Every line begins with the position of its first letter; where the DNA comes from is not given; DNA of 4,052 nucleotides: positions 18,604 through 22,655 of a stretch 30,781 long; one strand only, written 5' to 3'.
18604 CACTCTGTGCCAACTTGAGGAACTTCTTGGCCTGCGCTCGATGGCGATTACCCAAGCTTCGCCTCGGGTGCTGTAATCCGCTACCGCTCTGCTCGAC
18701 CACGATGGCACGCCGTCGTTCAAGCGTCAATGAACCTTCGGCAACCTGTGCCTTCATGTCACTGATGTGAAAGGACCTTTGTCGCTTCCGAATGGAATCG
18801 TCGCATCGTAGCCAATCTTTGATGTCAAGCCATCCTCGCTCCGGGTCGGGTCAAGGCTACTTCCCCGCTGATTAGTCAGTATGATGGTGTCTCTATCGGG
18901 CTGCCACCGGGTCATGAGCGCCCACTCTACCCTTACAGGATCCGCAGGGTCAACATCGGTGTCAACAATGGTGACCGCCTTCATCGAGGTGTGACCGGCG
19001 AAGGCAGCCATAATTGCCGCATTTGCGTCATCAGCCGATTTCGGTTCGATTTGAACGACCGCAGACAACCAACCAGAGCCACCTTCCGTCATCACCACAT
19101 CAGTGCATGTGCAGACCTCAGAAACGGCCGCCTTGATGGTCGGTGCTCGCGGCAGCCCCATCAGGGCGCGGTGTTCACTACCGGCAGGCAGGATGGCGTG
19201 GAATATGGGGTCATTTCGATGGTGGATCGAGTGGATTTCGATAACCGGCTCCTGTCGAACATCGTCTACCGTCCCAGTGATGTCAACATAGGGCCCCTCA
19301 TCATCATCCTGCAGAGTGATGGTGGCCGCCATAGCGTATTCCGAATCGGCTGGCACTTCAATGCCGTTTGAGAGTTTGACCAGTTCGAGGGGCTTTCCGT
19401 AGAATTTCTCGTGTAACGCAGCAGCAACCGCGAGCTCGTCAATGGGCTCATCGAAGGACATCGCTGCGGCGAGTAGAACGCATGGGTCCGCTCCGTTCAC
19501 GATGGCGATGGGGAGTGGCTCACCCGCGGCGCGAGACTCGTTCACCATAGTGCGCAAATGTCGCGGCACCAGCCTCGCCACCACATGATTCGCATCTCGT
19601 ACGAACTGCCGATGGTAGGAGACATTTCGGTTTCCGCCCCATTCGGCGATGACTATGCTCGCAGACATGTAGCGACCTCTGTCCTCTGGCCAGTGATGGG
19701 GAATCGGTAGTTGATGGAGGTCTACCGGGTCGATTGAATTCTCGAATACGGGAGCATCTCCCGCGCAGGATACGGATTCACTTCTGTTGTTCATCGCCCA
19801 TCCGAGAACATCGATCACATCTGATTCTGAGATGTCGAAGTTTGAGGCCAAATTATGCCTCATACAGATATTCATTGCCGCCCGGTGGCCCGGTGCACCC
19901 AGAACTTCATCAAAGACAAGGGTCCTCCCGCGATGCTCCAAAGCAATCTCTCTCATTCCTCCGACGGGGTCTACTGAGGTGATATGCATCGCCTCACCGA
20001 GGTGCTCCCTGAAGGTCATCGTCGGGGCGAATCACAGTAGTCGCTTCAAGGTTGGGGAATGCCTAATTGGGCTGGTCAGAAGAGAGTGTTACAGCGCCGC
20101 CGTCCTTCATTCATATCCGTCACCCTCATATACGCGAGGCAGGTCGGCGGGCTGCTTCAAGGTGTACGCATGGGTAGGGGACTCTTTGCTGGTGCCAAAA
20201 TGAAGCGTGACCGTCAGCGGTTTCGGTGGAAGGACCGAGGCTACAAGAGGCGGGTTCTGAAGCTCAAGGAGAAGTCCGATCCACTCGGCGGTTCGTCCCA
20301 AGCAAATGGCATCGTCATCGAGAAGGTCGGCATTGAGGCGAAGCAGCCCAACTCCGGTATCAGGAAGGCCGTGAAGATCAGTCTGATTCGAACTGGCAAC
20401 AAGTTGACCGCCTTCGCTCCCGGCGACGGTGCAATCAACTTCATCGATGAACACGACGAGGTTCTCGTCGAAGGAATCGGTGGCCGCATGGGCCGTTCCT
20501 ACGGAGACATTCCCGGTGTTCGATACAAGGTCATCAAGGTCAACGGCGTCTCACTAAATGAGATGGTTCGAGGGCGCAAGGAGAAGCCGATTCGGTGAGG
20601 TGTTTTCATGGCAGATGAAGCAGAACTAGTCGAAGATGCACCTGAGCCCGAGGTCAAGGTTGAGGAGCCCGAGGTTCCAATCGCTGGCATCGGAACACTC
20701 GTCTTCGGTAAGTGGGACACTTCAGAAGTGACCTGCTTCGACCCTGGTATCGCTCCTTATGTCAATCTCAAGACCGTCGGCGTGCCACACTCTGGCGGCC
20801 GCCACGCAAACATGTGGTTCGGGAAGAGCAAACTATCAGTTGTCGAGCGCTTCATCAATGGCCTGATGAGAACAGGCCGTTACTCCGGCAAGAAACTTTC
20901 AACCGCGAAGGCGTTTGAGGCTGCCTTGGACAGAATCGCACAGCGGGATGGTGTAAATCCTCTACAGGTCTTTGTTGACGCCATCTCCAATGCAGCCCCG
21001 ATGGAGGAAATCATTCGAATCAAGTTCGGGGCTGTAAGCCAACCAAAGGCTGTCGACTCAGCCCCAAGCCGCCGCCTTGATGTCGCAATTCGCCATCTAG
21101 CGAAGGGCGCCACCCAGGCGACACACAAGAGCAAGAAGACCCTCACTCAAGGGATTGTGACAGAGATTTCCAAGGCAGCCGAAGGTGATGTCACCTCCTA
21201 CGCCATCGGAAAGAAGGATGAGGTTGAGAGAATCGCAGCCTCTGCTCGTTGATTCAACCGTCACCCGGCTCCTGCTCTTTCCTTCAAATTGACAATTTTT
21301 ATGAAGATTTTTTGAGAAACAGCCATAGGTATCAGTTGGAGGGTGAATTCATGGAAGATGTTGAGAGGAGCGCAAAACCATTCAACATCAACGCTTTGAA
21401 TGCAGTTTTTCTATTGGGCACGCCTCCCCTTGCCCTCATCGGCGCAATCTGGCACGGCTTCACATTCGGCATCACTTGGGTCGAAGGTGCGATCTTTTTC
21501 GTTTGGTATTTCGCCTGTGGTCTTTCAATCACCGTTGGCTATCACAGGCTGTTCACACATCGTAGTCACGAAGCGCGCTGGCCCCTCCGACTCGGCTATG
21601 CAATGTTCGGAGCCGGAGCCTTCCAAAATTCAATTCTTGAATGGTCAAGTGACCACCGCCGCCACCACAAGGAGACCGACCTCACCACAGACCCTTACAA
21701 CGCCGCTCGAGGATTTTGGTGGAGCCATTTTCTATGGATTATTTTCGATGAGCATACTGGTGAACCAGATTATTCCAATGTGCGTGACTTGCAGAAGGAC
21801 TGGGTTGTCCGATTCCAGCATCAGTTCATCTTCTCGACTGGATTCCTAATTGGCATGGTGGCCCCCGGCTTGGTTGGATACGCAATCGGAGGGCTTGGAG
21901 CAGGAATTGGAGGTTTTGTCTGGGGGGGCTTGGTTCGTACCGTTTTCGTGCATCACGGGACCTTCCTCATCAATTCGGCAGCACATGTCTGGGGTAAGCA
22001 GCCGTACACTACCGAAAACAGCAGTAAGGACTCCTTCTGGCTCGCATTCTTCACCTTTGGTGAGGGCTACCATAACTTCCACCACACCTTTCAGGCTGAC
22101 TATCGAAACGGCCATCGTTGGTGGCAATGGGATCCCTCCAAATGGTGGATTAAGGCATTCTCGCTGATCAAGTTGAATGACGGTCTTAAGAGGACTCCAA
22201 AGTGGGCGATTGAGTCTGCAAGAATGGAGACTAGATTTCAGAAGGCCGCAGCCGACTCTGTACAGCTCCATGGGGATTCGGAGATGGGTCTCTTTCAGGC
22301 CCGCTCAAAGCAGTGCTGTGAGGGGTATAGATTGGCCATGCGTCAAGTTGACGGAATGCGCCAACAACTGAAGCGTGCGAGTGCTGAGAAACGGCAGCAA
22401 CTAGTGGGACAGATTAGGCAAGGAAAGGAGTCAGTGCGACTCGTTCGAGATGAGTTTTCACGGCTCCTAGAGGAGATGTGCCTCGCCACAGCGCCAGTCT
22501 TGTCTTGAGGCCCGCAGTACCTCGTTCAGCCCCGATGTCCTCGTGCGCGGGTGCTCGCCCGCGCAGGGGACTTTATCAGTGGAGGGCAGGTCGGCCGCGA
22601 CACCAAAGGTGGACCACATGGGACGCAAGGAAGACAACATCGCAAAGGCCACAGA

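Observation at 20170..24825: A complete fatty-acid desaturase sits inside the archaeal str operon (rps12-rps7-[desaturase]-fusA)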

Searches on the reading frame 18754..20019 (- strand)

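Call 7: search_protein_families(library=pfam, proteins=[window:18754-20019:-])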
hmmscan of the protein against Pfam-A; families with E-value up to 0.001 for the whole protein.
window:18754-20019:- (421 aa): 2 families
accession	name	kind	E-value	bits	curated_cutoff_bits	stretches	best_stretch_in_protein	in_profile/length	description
PF01977.22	UbiD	-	3.2e-52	177.1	23.3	1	88-279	7-204/206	3-octaprenyl-4-hydroxybenzoate carboxy-lyase Rift-related domain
PF20696.2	UbiD_C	-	2e-28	99.4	24.2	1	286-406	3-127/127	3-octaprenyl-4-hydroxybenzoate carboxy-lyase C-terminal domain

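Call 8: search_protein_families(library=ncbifam, proteins=[window:18754-20019:-])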
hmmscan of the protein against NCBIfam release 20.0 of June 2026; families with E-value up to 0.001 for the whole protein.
window:18754-20019:- (421 aa): 7 families
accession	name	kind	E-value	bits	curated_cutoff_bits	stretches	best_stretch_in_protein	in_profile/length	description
TIGR00148.1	TIGR00148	subfamily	1.4e-90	304.1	244.85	1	30-408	38-437/438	UbiD family decarboxylase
NF041204.1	VdcC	exception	6.5e-51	173.2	650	1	27-414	40-443/467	non-oxidative hydroxyarylic acid decarboxylases subunit C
NF008175.0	PRK10922.1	equivalog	3.9e-32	111.4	788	1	96-409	137-458/497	4-hydroxy-3-polyprenylbenzoate decarboxylase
TIGR03701.1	mena_SCO4490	equivalog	1.1e-28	100.1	495.9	1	96-392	124-424/433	menaquinone biosynthesis decarboxylase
TIGR02724.1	phenyl_P_beta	equivalog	5e-28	97.7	468.95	1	87-416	103-449/472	phenylphosphate carboxylase subunit beta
NF041219.1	BagN_FevL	exception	1.6e-19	69.8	1000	1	97-374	141-434/502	bagremycin/ferroverdin biosynthesis UbiD family decarboxylase BagN/FevL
TIGR02723.1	phenyl_P_alpha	equivalog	5.4e-12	45.1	564.6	1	87-396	111-428/485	phenylphosphate carboxylase subunit alpha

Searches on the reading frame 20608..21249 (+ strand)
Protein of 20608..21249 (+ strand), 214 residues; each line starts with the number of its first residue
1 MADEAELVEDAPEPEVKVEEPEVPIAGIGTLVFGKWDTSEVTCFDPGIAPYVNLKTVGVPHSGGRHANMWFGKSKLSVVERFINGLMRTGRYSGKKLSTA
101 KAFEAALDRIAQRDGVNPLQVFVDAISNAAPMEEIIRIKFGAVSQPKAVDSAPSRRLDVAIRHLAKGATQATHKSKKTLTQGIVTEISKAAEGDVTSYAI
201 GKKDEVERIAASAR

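Call 7: search_protein_families(library=pfam, proteins=[window:20608-21249:+])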
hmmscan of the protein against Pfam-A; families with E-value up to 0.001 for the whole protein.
window:20608-21249:+ (214 aa): 1 family
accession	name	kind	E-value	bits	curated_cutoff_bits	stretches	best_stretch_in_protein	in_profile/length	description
PF00177.27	Ribosomal_S7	-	1.5e-32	112.7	24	1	60-214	13-148/148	Ribosomal protein S7p/S5e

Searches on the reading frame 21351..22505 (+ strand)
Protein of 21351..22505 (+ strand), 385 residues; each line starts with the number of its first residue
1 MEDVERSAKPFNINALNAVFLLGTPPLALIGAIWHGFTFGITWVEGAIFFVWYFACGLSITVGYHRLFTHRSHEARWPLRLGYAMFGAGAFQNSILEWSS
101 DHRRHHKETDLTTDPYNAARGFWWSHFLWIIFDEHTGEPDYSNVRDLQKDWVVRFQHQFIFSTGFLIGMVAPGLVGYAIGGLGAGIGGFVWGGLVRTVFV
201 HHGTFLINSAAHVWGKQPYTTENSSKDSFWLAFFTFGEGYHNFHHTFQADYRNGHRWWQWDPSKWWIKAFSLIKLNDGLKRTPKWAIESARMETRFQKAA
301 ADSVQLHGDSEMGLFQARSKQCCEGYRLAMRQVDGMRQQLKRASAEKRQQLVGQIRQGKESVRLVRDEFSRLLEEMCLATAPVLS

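Call 7: search_protein_families(library=pfam, proteins=[window:21351-22505:+])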
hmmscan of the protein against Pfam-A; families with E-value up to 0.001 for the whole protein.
window:21351-22505:+ (385 aa): 1 family
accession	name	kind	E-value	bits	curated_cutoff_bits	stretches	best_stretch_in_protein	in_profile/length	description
PF00487.30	FA_desaturase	-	1.9e-14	54.5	29.7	1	51-268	8-239/253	Fatty acid desaturase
